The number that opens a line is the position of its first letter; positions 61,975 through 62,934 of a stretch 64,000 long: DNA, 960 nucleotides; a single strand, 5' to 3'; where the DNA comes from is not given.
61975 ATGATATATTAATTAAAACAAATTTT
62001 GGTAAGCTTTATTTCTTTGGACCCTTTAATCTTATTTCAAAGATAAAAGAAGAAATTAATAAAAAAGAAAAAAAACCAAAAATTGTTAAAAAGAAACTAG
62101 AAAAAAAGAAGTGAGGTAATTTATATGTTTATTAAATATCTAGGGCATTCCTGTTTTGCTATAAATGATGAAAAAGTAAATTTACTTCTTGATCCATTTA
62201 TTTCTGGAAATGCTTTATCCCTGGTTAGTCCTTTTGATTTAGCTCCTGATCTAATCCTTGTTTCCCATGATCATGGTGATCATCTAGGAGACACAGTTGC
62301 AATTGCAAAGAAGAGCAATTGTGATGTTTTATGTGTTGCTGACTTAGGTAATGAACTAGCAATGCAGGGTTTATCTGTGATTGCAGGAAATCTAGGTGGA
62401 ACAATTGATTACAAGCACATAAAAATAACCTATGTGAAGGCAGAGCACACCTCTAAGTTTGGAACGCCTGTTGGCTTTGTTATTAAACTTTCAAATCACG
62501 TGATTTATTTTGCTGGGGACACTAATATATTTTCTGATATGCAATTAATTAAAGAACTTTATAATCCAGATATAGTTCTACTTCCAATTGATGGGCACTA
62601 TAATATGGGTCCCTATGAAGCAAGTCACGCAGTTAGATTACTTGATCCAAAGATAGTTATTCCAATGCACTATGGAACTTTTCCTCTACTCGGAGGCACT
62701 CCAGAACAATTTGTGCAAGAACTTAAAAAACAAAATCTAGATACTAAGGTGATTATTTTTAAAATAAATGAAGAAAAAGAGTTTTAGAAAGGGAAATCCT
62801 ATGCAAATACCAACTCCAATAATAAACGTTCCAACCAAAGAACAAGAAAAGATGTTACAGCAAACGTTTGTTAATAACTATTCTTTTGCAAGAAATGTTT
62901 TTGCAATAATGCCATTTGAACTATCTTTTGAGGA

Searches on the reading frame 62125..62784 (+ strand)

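Call 18: search_protein_families(library=pfam, proteins=[window:62125-62784:+], max_evalue=0.001)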
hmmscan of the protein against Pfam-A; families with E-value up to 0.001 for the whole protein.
window:62125-62784:+ (220 aa): 3 families
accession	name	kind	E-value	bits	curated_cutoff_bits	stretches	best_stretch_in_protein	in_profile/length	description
PF13483.12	Lactamase_B_3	-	6.9e-27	94.8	24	1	3-182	2-160/160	Beta-lactamase superfamily domain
PF12706.13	Lactamase_B_2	-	3.5e-22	79.4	27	1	19-183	2-200/200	Beta-lactamase superfamily domain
PF00753.33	Lactamase_B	-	6.1e-11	43.1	22.7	1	7-182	5-196/196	Metallo-beta-lactamase superfamily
